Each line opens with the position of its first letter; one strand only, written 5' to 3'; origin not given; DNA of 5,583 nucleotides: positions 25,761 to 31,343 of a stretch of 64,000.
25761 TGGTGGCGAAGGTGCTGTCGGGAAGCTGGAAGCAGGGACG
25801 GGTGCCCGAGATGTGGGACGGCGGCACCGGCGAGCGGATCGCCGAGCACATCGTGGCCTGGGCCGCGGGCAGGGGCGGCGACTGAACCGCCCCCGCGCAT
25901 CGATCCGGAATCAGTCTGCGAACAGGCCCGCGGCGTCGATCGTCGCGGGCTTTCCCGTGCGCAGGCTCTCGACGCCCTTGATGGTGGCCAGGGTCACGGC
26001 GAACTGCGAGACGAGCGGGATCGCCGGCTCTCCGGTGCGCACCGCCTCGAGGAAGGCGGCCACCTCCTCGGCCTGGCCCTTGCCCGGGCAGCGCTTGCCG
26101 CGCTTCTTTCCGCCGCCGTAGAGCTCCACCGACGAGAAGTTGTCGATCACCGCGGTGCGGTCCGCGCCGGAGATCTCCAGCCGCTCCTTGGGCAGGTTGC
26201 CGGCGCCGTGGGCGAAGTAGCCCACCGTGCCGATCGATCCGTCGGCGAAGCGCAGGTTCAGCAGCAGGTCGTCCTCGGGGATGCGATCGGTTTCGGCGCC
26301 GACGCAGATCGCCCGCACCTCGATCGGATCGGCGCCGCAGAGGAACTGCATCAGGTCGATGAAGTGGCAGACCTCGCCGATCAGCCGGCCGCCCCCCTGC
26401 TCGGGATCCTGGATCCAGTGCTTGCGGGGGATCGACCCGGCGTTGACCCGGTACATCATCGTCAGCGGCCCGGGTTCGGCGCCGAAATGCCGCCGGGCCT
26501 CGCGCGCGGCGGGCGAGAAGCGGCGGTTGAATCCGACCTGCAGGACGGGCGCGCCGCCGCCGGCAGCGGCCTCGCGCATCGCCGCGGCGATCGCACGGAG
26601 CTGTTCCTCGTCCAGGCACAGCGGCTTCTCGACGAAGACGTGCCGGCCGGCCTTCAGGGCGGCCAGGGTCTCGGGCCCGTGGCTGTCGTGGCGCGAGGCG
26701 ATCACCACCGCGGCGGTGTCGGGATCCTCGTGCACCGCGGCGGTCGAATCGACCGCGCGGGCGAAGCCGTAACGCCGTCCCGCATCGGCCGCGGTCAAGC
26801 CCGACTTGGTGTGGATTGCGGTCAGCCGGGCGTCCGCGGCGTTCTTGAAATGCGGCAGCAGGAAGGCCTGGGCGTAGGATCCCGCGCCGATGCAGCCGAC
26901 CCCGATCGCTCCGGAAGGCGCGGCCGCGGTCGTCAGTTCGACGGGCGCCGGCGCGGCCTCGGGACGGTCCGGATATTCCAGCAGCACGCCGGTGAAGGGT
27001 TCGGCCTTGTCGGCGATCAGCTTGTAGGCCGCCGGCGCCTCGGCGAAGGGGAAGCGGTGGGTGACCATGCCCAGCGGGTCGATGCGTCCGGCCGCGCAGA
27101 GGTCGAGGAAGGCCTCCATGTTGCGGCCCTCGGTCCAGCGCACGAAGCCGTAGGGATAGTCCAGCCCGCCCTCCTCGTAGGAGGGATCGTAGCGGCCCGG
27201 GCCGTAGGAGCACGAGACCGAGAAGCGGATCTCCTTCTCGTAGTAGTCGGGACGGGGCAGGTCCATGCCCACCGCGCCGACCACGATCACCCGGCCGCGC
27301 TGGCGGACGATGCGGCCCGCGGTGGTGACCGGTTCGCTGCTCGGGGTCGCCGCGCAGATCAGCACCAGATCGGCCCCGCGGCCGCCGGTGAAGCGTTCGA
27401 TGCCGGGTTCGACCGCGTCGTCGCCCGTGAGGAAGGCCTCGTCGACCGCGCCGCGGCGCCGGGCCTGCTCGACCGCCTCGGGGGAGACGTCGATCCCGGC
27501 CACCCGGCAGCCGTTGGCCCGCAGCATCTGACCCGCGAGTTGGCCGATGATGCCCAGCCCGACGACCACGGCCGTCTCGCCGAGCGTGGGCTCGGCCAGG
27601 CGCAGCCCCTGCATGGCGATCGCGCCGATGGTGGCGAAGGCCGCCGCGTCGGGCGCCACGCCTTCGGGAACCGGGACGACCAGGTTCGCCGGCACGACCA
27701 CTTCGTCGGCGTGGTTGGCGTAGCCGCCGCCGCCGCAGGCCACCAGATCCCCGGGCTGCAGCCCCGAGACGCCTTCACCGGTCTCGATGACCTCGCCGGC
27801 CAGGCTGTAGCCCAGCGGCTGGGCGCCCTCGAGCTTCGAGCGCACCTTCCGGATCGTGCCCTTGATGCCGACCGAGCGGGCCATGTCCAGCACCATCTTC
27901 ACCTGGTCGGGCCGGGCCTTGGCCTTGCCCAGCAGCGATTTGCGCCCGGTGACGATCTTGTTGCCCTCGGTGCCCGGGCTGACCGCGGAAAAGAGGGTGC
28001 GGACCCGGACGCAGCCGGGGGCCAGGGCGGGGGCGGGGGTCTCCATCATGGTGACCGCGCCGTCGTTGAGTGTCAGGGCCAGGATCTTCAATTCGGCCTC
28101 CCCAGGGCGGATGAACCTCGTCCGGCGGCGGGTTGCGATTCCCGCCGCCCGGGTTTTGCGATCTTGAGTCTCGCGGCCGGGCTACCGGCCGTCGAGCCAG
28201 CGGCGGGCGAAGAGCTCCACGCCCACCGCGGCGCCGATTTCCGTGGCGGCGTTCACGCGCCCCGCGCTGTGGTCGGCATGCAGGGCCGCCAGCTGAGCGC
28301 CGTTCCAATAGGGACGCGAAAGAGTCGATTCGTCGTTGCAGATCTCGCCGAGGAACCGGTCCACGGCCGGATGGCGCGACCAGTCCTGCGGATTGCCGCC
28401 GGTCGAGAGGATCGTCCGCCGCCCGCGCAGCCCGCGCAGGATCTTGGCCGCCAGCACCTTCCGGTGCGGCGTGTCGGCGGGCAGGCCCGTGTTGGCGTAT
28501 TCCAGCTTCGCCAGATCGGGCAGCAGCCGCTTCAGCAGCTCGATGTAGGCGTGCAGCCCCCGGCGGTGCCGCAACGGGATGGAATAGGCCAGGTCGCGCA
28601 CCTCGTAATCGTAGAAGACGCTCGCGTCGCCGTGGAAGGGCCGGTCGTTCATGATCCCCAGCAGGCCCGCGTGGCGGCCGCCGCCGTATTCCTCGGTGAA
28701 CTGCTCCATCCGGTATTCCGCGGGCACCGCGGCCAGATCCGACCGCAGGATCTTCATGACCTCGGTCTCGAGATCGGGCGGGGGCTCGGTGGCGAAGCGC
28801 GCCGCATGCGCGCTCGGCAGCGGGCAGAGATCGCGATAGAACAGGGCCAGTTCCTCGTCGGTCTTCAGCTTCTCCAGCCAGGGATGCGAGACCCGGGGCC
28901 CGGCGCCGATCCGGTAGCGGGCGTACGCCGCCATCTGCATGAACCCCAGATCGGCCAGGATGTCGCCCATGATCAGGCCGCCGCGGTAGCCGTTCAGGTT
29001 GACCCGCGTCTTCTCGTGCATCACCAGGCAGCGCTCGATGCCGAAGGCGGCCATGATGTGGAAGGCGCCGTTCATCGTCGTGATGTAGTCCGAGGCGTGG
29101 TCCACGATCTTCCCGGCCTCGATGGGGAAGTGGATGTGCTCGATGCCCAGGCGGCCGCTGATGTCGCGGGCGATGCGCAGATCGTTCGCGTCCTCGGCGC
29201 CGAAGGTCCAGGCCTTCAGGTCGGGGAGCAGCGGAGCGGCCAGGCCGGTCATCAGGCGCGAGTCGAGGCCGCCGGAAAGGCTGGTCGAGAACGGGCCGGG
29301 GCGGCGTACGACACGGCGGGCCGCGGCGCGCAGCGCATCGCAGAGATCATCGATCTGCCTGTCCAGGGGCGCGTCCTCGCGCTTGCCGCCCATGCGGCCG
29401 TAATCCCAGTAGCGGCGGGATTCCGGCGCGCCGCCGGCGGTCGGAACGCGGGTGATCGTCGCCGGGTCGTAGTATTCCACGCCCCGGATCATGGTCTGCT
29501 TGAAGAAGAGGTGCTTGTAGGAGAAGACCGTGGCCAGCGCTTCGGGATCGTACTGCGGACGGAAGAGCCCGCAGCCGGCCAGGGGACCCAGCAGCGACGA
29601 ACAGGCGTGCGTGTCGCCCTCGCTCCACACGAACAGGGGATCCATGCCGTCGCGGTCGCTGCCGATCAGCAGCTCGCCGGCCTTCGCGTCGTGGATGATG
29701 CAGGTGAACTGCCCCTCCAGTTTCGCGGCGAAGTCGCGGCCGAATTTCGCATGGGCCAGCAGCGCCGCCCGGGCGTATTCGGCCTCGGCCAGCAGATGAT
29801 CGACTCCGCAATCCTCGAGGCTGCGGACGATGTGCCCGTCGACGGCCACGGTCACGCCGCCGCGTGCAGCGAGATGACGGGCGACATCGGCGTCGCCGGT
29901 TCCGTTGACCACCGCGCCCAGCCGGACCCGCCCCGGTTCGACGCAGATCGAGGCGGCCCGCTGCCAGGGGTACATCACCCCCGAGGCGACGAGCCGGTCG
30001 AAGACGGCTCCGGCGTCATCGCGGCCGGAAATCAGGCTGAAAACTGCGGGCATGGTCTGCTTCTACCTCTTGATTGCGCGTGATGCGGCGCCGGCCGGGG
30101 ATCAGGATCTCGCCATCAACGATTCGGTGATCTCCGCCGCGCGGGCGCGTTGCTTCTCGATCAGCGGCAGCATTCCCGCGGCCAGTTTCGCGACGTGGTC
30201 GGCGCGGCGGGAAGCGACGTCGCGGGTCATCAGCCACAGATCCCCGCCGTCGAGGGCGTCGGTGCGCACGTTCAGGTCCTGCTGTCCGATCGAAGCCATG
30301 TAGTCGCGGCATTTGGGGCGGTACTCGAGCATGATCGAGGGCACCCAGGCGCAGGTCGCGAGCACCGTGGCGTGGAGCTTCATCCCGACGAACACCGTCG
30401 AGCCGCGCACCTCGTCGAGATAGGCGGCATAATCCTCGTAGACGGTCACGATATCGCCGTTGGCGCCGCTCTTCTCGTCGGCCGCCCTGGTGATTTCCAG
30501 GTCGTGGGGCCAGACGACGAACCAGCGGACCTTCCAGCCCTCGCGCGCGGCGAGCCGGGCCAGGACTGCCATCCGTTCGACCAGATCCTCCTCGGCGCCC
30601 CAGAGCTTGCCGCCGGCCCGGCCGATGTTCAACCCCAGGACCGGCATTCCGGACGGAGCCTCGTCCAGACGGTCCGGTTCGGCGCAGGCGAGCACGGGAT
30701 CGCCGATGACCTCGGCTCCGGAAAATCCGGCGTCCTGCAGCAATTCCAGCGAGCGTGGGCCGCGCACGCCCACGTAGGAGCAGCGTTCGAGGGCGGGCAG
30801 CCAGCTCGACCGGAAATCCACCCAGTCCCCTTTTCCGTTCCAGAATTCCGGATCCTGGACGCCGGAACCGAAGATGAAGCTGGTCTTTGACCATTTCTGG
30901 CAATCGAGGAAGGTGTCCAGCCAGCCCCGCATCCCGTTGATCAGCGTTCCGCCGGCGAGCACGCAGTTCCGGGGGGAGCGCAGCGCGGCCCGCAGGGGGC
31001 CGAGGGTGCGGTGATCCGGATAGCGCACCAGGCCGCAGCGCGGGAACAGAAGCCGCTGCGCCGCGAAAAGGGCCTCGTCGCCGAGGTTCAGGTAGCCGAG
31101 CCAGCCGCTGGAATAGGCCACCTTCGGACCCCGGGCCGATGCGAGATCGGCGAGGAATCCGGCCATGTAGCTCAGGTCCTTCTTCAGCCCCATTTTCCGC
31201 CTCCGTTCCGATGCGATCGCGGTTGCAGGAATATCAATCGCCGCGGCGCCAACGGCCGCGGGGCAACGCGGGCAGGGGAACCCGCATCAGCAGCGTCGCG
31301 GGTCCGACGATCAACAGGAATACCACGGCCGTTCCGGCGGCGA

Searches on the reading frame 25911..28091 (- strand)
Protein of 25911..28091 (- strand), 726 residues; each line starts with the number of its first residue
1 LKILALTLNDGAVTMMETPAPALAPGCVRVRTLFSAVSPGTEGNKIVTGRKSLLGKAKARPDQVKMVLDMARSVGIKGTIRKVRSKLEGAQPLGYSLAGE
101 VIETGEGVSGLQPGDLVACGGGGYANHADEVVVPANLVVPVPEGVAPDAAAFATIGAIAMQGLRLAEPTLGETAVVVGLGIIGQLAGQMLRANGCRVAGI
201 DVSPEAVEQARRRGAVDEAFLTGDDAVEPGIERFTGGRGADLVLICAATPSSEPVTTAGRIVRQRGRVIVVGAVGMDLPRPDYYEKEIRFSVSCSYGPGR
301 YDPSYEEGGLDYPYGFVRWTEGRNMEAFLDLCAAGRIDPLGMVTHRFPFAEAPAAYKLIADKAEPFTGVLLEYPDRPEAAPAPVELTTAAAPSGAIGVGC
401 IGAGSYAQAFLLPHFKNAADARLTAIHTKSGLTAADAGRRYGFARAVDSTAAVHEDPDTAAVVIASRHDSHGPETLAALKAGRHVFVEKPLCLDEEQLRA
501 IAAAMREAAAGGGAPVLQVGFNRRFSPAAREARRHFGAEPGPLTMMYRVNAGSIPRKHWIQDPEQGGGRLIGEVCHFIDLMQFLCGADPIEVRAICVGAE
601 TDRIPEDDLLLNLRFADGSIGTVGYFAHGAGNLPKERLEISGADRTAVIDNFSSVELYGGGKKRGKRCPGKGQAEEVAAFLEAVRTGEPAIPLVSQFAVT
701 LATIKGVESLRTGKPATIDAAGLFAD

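Call 10: search_protein_families(library=pfam, proteins=[window:25911-28091:-], max_evalue=0.001)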
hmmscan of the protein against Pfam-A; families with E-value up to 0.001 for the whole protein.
window:25911-28091:- (726 aa): 8 families
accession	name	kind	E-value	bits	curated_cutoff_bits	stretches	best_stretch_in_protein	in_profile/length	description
PF01408.29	GFO_IDH_MocA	-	2.7e-17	64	24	1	397-508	2-112/120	Oxidoreductase family, NAD-binding Rossmann fold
PF00107.32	ADH_zinc_N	-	3.8e-15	56.4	31.8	1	182-301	2-120/129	Zinc-binding dehydrogenase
PF22725.1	GFO_IDH_MocA_C3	-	3.3e-11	43.7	27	1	555-645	31-121/124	GFO/IDH/MocA C-terminal domain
PF02894.22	GFO_IDH_MocA_C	-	2.3e-09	37.8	22.9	1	555-648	28-128/218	Oxidoreductase family, C-terminal alpha/beta domain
PF13602.12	ADH_zinc_N_2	-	4.8e-05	24.7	27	1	232-361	16-125/134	Zinc-binding dehydrogenase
PF08240.17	ADH_N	-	4.8e-05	24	23.5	1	91-143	34-104/104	Alcohol dehydrogenase GroES-like domain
PF02254.24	TrkA_N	-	0.00028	21.6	23.8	1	175-246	2-69/116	TrkA-N domain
PF02558.23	ApbA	-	0.00065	19.8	22.2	0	175-253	2-80/150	Ketopantoate reductase PanE/ApbA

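Call 52: search_protein_families(library=ncbifam, proteins=[window:25911-28091:-], max_evalue=0.00001)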
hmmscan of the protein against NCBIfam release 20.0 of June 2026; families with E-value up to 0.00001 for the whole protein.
window:25911-28091:- (726 aa): 18 families
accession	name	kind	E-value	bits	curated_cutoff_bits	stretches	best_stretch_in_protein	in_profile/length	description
TIGR04380.1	myo_inos_iolG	equivalog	3.9e-25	88.4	355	1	396-648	2-251/330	inositol 2-dehydrogenase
NF052479.1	LevoglcsnDh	equivalog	1.6e-12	46.8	650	1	398-537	6-147/386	levoglucosan dehydrogenase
TIGR02824.1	quinone_pig3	subfamily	5.5e-11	42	296.8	1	93-273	61-239/325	putative NAD(P)H quinone oxidoreductase, PIG3 family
NF041097.1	keto_inos_dh_IolM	equivalog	7.9e-11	41.2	450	0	171-274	207-313/389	scyllo-inosose 3-dehydrogenase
TIGR03366.1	HpnZ_proposed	hypoth_equivalog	9.1e-11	41.5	328.1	1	122-279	108-260/315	putative phosphonate catabolism associated alcohol dehydrogenase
NF008607.0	PRK11579.1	subfamily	1.7e-10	40.5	330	1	395-525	4-126/346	oxidoreductase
NF052679.1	InsChiInosDhIolG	equivalog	1.8e-10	40.4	540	1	396-531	3-135/343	bifunctional inositol 2-dehydrogenase/D-chiro-inositol 1-dehydrogenase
NF007642.0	PRK10309.1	equivalog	2.4e-09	36.9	550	1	126-278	116-266/347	galactitol-1-phosphate 5-dehydrogenase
NF040723.1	UDP-GlcNAcDh_Arch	equivalog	6.7e-09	35.7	450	1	398-659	3-248/302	UDP-N-acetylglucosamine 3-dehydrogenase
TIGR01202.1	bchC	equivalog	1.1e-08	34.6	291.25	0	94-292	63-253/308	chlorophyll synthesis pathway protein BchC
TIGR03989.1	Rxyl_3153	subfamily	1.7e-08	34.1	440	1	128-274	142-289/370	NDMA-dependent alcohol dehydrogenase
NF006940.0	PRK09422.1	equivalog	1.7e-08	33.8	344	1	127-272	117-260/338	alcohol dehydrogenase AdhP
TIGR00692.1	tdh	equivalog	3.2e-08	33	458.35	0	127-273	119-262/340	L-threonine 3-dehydrogenase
NF007375.0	PRK09880.1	equivalog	3.9e-07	29.1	469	0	130-275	129-269/344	L-idonate 5-dehydrogenase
NF003808.0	PRK05396.1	equivalog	7.8e-07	28.3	380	0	127-271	121-262/341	L-threonine 3-dehydrogenase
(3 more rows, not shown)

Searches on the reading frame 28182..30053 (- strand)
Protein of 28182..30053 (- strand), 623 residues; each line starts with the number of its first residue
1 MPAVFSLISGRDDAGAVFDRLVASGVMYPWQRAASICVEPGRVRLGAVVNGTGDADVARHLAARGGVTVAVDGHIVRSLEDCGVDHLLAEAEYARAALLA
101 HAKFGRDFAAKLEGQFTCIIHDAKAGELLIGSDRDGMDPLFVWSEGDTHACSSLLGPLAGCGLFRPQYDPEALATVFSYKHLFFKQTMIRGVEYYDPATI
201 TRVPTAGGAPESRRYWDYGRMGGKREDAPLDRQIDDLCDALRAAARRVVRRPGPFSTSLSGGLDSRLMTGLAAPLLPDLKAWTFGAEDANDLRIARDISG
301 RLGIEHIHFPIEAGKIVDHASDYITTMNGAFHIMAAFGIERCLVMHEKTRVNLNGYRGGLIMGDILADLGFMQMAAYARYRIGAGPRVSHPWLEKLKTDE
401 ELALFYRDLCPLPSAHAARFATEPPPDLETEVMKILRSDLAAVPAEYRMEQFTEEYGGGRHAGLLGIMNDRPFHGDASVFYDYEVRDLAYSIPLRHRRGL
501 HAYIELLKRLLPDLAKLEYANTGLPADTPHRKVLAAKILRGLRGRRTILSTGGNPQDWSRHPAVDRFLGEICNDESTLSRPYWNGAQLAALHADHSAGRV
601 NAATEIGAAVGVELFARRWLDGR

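Call 10: search_protein_families(library=pfam, proteins=[window:28182-30053:-], max_evalue=0.001)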
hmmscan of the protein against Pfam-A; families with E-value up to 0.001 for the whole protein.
window:28182-30053:- (623 aa): 2 families
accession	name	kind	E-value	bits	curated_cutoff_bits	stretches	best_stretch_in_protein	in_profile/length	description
PF00733.27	Asn_synthase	-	6.9e-13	49.4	21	1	239-336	4-104/354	Asparagine synthase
PF13537.11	GATase_7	-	8.8e-07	29.4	25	1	98-155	61-118/123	Glutamine amidotransferase domain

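Call 52: search_protein_families(library=ncbifam, proteins=[window:28182-30053:-], max_evalue=0.00001)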
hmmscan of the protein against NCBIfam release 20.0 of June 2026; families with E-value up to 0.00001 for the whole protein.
window:28182-30053:- (623 aa): 6 families
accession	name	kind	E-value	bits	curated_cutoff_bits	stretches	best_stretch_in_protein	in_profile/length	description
TIGR01536.1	asn_synth_AEB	equivalog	4.1e-22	78.9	267.1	1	98-338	106-342/517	asparagine synthase (glutamine-hydrolyzing)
TIGR03104.1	trio_amidotrans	equivalog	5.8e-20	71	570.1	1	98-327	105-341/589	N-acetylglutaminylglutamine amidotransferase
TIGR03108.1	eps_aminotran_1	hypoth_equivalog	3.2e-13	49.2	816.9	1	98-308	105-317/628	XrtA/PEP-CTERM system amidotransferase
NF033561.1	macrolact_Ik_Al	subfamily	9.9e-13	47.5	300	1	92-315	59-280/561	albusnodin/ikarugamycin family macrolactam cyclase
NF006949.0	PRK09431.1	equivalog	1.9e-11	43.2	499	0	232-327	207-316/554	asparagine synthase B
NF033535.1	lass_lactam_cya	exception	5.9e-07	28.4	525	1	98-278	105-282/668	lasso peptide isopeptide bond-forming cyclase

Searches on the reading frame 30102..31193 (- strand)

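Call 10: search_protein_families(library=pfam, proteins=[window:30102-31193:-], max_evalue=0.001)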
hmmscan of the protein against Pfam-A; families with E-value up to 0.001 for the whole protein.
window:30102-31193:- (363 aa): 1 family
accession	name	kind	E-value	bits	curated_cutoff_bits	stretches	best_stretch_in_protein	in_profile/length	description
PF04230.19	PS_pyruv_trans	-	2.6e-22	80.5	25.3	1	36-291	1-278/280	Polysaccharide pyruvyl transferase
